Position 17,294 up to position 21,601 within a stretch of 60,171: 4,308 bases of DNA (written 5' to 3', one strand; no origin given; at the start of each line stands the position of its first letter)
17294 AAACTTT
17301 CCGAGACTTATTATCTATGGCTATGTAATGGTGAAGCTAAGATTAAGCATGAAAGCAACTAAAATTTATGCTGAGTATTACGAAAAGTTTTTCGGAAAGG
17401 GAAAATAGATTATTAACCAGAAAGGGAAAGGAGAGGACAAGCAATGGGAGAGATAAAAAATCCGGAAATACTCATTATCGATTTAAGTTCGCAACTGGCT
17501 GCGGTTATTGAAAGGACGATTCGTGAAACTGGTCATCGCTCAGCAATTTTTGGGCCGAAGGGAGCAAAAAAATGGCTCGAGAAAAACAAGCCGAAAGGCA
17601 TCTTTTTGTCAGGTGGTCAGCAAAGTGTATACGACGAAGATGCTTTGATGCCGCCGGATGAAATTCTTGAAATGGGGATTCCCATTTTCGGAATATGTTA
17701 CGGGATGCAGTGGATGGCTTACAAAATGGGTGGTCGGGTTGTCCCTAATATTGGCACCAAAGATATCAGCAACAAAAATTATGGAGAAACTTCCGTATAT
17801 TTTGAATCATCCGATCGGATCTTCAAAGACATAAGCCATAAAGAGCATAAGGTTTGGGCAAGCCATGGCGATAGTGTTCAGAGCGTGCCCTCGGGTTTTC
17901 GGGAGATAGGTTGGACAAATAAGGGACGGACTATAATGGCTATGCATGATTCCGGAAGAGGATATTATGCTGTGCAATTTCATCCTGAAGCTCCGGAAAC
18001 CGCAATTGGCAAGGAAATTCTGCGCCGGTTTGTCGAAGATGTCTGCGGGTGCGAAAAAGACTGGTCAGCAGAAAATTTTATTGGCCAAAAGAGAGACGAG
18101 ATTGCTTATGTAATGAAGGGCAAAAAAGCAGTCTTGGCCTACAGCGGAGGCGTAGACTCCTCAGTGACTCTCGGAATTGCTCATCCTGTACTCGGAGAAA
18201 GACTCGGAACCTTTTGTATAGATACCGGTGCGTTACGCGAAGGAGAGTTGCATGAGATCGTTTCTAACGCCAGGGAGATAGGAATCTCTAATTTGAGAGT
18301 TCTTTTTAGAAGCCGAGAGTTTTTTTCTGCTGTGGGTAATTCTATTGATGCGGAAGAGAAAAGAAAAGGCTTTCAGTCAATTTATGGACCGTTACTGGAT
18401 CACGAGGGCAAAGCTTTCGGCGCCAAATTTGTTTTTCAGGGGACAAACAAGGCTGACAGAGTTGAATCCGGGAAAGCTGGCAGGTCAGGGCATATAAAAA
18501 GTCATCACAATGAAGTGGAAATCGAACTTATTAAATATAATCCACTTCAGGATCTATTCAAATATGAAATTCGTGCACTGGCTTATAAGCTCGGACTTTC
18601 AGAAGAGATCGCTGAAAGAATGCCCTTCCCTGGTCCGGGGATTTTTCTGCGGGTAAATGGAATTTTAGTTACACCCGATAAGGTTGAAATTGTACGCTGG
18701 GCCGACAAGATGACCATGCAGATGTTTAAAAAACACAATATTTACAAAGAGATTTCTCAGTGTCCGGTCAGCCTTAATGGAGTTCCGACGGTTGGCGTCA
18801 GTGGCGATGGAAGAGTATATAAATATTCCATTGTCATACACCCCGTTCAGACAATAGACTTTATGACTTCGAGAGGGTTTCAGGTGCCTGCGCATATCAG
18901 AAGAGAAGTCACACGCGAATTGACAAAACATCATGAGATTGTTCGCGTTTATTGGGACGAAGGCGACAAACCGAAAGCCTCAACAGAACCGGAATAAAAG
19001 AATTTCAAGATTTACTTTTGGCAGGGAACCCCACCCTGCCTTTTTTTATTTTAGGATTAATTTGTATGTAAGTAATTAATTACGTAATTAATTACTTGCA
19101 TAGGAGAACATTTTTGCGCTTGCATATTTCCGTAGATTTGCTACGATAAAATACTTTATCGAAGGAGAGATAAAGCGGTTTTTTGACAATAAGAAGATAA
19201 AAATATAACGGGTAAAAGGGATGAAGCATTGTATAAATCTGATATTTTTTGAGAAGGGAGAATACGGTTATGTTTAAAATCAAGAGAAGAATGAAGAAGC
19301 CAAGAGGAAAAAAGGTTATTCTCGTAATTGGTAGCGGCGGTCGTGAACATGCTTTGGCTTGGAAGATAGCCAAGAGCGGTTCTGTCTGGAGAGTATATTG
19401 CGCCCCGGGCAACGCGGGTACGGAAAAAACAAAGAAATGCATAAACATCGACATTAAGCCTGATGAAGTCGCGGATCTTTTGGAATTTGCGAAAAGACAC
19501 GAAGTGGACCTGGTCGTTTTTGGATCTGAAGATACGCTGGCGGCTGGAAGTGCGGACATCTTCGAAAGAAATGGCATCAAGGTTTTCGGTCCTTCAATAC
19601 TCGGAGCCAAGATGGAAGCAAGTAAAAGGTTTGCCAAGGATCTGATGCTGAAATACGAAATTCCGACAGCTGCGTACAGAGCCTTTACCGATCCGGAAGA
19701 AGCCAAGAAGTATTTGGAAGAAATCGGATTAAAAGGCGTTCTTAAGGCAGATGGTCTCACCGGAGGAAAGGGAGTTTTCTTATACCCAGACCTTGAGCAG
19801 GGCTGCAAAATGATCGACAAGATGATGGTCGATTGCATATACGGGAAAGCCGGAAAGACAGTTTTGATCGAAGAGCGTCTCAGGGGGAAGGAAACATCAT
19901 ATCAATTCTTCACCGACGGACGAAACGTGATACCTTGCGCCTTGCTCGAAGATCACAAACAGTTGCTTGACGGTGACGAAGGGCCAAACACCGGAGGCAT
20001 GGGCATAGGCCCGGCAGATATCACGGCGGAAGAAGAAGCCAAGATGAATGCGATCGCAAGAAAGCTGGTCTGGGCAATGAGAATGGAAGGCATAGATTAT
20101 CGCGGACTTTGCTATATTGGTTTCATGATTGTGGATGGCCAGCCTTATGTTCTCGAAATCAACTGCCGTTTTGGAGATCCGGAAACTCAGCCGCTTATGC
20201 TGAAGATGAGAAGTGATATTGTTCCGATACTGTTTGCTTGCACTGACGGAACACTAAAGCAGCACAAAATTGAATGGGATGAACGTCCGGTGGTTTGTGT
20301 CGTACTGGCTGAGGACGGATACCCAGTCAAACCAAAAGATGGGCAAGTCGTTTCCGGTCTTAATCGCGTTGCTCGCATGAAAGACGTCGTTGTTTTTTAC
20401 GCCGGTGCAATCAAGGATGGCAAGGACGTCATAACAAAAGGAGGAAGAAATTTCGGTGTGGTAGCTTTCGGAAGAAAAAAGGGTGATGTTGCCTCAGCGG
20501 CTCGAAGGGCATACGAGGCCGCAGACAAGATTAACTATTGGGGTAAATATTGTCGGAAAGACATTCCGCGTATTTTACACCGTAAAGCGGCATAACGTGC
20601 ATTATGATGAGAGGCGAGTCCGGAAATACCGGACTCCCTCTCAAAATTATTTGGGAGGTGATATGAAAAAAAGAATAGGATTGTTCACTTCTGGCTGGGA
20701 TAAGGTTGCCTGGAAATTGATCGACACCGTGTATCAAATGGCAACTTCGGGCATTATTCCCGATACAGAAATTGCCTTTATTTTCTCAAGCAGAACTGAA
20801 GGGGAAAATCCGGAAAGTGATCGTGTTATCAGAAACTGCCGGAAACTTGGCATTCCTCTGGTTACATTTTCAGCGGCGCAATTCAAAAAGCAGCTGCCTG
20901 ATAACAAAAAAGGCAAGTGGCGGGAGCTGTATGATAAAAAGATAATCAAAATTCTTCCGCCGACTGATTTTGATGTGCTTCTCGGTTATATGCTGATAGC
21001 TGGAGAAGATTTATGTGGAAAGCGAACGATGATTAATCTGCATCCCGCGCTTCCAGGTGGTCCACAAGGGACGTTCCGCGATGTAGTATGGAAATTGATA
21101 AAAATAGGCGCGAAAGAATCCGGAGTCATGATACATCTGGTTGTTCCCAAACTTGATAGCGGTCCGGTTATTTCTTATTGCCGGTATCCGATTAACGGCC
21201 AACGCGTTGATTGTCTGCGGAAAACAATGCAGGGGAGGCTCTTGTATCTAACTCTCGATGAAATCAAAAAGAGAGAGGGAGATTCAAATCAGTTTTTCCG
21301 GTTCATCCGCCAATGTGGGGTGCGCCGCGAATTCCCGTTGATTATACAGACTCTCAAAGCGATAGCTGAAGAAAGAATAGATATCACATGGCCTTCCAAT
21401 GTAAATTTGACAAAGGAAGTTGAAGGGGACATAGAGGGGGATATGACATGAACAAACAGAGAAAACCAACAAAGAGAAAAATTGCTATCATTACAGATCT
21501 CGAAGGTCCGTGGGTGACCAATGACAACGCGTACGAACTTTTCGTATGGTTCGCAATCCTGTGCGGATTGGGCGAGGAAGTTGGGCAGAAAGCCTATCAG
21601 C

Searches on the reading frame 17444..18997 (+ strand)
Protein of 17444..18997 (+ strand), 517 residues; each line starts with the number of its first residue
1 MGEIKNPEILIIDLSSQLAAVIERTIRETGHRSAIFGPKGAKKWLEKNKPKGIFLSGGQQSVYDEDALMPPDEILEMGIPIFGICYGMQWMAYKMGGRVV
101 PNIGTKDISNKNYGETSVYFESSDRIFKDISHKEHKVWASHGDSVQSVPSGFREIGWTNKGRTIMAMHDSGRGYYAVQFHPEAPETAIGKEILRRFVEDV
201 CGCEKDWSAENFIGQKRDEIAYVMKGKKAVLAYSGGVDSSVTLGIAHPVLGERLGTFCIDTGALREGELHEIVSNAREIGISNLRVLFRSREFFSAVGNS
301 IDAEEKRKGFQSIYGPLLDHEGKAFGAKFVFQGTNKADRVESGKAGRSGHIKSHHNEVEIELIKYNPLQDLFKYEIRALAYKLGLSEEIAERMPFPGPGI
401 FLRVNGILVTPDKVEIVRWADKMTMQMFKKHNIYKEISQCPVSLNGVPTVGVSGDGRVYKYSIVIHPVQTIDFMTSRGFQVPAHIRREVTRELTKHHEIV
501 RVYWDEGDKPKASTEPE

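Call 34: search_protein_families(library=pfam, proteins=[window:17444-18997:+], max_evalue=0.00001)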
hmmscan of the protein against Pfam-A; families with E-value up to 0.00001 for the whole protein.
window:17444-18997:+ (517 aa): 3 families
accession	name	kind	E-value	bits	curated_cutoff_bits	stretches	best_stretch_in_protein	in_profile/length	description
PF00117.34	GATase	-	2.2e-34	119.2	22.8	1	10-198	1-188/190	Glutamine amidotransferase class-I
PF00958.27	GMP_synt_C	-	2.2e-15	56.9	27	1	427-515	2-91/92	GMP synthase C terminal domain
PF07722.19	Peptidase_C26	-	4.2e-12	46.7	20.5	1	72-182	99-219/219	Peptidase C26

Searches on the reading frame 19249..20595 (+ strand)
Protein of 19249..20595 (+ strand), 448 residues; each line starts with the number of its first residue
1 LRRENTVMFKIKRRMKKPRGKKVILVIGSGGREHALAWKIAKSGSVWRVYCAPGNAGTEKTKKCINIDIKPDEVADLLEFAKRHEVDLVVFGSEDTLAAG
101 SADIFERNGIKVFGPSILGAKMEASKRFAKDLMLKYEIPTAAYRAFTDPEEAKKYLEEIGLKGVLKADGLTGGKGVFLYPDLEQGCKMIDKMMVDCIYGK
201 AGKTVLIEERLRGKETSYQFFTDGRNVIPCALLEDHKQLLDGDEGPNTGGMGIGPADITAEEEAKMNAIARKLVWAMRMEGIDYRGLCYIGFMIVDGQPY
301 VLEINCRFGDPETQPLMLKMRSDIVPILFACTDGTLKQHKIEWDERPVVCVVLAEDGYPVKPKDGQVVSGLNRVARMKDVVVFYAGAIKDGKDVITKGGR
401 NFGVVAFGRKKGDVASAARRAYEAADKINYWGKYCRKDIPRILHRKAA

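Call 34: search_protein_families(library=pfam, proteins=[window:19249-20595:+], max_evalue=0.00001)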
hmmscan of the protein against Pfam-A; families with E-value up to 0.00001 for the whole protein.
window:19249-20595:+ (448 aa): 5 families
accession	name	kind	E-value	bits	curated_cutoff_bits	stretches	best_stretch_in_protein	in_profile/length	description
PF01071.24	GARS_A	-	3.6e-61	206.8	27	1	124-313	1-194/194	Phosphoribosylglycinamide synthetase, ATP-grasp (A) domain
PF02844.21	GARS_N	-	2.5e-33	115.2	29.5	1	24-123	3-100/100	Phosphoribosylglycinamide synthetase, N domain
PF02843.22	GARS_C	-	2.6e-21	76.2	34.8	1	349-439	2-89/92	Phosphoribosylglycinamide synthetase, C domain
PF02655.19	ATP-grasp_3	-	2e-07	31.7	23.2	1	152-309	23-158/160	ATP-grasp domain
PF02786.22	CPSase_L_D2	-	1.3e-06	28.5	19.8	1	126-308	2-180/211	Carbamoyl-phosphate synthase L chain, ATP binding domain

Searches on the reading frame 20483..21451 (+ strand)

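Call 35: search_protein_families(library=pfam, proteins=[window:20483-21451:+], max_evalue=0.00001)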
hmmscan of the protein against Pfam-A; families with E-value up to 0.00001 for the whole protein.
window:20483-21451:+ (322 aa): 1 family
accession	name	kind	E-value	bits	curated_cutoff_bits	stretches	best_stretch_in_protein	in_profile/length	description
PF00551.24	Formyl_trans_N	-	3.2e-08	34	26.1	1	131-237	58-156/181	Formyl transferase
